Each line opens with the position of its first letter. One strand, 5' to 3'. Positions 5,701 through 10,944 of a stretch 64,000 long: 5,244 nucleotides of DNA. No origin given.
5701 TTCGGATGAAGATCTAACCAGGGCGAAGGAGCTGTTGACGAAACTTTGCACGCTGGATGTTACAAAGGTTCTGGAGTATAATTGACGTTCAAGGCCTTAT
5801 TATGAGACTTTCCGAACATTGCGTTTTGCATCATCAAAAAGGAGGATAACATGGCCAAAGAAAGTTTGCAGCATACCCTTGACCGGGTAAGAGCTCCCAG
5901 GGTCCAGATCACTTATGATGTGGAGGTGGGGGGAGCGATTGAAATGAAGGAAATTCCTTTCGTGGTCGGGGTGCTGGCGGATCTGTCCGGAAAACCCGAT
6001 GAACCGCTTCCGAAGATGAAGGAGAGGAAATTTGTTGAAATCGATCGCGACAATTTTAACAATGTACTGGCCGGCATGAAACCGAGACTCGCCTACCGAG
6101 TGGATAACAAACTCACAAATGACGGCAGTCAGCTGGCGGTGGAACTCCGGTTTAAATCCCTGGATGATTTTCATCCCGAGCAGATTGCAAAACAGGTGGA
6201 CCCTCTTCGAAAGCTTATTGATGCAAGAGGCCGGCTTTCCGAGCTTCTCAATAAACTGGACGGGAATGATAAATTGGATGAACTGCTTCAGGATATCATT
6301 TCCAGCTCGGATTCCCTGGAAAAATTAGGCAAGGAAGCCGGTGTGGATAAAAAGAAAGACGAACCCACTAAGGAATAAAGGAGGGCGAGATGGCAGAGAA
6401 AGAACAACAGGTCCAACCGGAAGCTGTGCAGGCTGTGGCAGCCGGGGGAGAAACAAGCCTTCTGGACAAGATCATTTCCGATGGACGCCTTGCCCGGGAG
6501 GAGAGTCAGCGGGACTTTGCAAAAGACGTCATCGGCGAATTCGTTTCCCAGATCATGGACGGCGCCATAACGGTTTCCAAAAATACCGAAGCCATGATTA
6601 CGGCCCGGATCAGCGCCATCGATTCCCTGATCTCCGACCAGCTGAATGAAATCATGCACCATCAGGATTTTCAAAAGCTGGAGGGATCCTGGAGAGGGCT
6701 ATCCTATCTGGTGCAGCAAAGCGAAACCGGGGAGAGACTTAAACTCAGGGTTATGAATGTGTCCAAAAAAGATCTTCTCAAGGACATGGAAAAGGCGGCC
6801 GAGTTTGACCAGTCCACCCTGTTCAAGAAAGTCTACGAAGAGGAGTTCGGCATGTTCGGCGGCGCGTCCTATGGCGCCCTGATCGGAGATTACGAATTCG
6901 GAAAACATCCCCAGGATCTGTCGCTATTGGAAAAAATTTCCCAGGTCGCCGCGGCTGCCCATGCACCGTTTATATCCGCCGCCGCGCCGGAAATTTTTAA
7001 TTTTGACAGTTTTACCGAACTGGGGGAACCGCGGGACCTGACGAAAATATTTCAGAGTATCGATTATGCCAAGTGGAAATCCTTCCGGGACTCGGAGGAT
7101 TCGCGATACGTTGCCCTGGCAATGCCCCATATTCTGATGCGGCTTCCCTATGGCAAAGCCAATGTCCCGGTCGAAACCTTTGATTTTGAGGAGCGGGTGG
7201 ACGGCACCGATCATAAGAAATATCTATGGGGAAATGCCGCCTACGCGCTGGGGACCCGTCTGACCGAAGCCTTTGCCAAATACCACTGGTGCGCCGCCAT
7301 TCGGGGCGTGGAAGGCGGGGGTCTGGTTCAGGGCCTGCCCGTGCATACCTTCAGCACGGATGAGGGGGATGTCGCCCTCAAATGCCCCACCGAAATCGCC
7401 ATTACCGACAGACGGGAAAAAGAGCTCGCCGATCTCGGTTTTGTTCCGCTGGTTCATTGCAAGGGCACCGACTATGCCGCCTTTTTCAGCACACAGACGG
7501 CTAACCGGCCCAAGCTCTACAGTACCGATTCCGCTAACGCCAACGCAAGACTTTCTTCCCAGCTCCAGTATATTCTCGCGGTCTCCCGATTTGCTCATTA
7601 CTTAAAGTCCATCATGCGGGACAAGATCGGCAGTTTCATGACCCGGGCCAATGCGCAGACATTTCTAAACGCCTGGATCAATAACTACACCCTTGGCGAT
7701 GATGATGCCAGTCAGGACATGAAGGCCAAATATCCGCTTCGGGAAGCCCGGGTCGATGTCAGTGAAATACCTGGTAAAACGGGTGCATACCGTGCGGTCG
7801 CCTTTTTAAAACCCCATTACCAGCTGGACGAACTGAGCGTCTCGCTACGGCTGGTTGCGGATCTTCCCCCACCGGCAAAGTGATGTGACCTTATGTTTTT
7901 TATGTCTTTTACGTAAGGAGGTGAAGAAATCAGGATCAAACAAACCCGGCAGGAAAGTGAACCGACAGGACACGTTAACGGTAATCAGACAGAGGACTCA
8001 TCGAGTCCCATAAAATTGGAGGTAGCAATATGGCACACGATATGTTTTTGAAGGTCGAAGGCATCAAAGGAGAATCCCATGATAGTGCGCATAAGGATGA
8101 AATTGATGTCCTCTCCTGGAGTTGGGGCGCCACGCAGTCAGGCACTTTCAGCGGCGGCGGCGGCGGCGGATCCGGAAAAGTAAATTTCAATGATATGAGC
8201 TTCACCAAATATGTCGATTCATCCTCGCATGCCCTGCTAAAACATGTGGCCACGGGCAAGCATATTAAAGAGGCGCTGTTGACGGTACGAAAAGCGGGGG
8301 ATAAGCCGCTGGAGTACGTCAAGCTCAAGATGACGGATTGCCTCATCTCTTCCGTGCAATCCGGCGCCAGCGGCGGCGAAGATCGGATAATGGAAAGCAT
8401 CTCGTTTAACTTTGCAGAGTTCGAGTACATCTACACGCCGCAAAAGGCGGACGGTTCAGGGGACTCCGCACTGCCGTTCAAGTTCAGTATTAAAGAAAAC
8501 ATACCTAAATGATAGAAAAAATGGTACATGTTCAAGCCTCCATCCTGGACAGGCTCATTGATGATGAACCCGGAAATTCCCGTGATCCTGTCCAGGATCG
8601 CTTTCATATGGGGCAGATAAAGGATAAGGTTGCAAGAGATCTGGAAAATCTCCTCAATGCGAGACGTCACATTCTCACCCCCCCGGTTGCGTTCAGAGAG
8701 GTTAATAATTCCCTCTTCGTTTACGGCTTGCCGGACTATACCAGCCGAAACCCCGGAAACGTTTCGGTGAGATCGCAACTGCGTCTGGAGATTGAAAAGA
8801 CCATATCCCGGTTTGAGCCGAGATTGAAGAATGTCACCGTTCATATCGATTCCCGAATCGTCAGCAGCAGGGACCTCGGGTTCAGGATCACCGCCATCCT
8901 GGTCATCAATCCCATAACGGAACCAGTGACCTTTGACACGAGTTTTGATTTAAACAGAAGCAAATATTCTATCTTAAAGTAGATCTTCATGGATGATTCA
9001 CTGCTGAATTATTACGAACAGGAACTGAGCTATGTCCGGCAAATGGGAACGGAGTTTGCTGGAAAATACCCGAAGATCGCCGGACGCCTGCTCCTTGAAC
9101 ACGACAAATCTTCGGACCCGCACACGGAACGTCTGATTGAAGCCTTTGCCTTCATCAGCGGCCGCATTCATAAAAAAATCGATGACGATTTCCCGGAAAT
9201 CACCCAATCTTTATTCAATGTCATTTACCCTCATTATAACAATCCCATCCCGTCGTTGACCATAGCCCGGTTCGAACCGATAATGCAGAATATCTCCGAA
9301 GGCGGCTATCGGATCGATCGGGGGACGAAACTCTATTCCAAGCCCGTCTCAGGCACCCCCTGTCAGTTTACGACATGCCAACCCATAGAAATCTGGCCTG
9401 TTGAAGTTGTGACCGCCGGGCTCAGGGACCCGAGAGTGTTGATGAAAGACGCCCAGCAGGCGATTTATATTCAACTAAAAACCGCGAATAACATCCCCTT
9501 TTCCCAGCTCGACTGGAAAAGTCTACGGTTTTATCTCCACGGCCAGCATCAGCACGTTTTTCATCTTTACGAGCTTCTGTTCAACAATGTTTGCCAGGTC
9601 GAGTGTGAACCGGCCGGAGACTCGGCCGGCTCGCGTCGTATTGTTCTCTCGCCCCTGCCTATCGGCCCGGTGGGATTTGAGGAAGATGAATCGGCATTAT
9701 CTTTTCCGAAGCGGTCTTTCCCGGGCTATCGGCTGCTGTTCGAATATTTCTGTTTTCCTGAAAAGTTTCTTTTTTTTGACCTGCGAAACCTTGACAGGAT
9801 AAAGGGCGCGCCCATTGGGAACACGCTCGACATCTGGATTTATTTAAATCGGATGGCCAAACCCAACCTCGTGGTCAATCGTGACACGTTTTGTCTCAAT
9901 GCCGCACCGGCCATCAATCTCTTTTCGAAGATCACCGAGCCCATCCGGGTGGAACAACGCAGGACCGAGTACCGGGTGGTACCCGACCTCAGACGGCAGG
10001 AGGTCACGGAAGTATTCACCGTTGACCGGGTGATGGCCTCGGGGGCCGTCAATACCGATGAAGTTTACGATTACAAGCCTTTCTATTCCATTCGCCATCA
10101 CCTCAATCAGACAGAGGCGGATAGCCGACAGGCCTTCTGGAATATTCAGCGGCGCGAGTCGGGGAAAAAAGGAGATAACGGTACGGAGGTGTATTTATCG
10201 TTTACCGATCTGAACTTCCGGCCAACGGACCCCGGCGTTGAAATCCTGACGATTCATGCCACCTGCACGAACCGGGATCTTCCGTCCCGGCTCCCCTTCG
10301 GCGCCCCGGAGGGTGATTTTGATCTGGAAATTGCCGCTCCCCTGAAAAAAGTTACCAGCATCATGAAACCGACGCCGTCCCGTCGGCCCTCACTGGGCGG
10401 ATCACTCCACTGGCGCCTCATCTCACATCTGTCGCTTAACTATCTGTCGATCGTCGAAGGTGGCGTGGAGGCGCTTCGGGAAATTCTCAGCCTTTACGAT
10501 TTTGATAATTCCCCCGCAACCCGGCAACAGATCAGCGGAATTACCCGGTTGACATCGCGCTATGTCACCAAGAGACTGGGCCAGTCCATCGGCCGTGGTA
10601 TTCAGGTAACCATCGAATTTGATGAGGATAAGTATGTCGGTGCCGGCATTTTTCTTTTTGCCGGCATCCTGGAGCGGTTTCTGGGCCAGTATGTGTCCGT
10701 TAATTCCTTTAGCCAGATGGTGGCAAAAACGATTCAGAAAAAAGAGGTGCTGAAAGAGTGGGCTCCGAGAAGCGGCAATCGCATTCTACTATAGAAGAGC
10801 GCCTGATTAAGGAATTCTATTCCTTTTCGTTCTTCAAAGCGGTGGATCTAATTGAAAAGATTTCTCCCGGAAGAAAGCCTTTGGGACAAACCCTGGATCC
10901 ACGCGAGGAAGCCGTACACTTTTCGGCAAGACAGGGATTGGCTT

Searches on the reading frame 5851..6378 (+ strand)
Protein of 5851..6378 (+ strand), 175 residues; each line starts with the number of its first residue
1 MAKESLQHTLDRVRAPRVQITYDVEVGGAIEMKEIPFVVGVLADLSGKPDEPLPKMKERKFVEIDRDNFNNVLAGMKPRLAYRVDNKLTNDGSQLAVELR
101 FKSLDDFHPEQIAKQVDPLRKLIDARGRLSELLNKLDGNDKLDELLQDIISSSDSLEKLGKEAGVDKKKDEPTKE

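Call 3: search_protein_families(library=pfam, proteins=[window:5851-6378:+], max_evalue=1)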
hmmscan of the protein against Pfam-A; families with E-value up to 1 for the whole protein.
window:5851-6378:+ (175 aa): 1 family
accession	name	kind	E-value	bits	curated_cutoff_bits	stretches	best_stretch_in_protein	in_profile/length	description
PF05591.17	T6SS_VipA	-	9.9e-61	204.5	24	1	11-163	2-154/155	Type VI secretion system, VipA, VC_A0107 or Hcp2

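Call 4: search_protein_families(library=ncbifam, proteins=[window:5851-6378:+], max_evalue=1)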
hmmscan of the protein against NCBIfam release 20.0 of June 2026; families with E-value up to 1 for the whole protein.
window:5851-6378:+ (175 aa): 1 family
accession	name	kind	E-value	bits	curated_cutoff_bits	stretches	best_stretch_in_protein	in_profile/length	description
TIGR03358.1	VI_chp_5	equivalog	8.8e-61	204.4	97.25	1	7-163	1-157/160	type VI secretion system contractile sheath small subunit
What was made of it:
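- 5851..6378 (+): Canonical tssB of the same locus (175 aa). TIGR03358 204 bits, above cut-off (call 4)
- Closest known: Canonical T6SS sheath protomer TssB/TssC. Different: Scores below the NCBIfam equivalog cut-offs (call 4).
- Checked: Both are below the equivalog cut-offs (call 4).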

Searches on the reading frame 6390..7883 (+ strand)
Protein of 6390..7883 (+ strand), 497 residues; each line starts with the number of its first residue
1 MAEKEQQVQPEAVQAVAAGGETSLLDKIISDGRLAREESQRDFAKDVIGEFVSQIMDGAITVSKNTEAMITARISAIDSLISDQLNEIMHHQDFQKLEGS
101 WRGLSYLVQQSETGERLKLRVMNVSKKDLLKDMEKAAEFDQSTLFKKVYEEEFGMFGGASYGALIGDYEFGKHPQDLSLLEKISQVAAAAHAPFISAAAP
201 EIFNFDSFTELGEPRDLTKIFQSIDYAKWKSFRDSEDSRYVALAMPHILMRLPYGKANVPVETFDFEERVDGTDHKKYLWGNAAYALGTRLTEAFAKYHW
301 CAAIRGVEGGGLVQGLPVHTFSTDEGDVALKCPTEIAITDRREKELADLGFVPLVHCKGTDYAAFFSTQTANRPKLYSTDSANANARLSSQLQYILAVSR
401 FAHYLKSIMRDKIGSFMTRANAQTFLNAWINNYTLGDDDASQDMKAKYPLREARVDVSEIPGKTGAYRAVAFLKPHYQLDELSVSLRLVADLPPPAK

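Call 3: search_protein_families(library=pfam, proteins=[window:6390-7883:+], max_evalue=1)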
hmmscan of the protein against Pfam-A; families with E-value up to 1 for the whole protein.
window:6390-7883:+ (497 aa): 3 families
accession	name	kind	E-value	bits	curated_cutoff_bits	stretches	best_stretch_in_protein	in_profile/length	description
PF05943.17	VipB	-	2.8e-141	470.3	27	1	73-371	3-300/301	EvpB/VC_A0108, tail sheath N-terminal domain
PF18945.5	VipB_2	-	2.4e-46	157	27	1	382-492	2-112/112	EvpB/VC_A0108, tail sheath gpW/gp25-like domain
PF11034.13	Grg1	-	0.17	12.6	25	0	62-91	30-59/67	Glucose-repressible protein Grg1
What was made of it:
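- Checked: The locus's own TssC has both VipB domains (call 3).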

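Call 4: search_protein_families(library=ncbifam, proteins=[window:6390-7883:+], max_evalue=1)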
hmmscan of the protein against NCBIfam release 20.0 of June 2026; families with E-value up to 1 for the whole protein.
window:6390-7883:+ (497 aa): 1 family
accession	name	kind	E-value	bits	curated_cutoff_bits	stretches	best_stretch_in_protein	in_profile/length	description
TIGR03355.1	VI_chp_2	equivalog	2e-219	729.3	271.5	1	22-493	2-473/473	type VI secretion system contractile sheath large subunit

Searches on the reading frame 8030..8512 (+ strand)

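Call 5: search_protein_families(library=pfam, proteins=[window:8030-8512:+], max_evalue=0.01)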
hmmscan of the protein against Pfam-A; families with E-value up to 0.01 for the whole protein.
window:8030-8512:+ (160 aa): 1 family
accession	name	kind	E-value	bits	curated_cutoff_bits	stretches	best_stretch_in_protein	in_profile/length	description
PF05638.18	T6SS_HCP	-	1.8e-40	138.7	23.5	1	6-135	1-129/129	Type VI secretion system effector, Hcp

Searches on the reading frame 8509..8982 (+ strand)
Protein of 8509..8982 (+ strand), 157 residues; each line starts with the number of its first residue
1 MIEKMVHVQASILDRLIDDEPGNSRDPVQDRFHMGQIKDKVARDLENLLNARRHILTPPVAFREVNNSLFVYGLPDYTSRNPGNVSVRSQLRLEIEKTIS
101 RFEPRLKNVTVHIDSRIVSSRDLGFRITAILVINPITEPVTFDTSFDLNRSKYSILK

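Call 5: search_protein_families(library=pfam, proteins=[window:8509-8982:+], max_evalue=0.01)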
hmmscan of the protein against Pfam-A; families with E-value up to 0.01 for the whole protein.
window:8509-8982:+ (157 aa): 1 family
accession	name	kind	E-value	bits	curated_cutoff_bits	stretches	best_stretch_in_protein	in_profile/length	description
PF04965.19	GPW_gp25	-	5.7e-16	58.5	27.2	1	37-134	3-94/96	Baseplate wedge protein gp25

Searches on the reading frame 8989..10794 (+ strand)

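Call 5: search_protein_families(library=pfam, proteins=[window:8989-10794:+], max_evalue=0.01)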
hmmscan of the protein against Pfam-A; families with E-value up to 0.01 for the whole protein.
window:8989-10794:+ (601 aa): 1 family
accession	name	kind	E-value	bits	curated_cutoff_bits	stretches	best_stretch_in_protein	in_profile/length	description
PF05947.17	T6SS_TssF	-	4.6e-215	716.2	25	1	1-598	1-608/608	Type VI secretion system, TssF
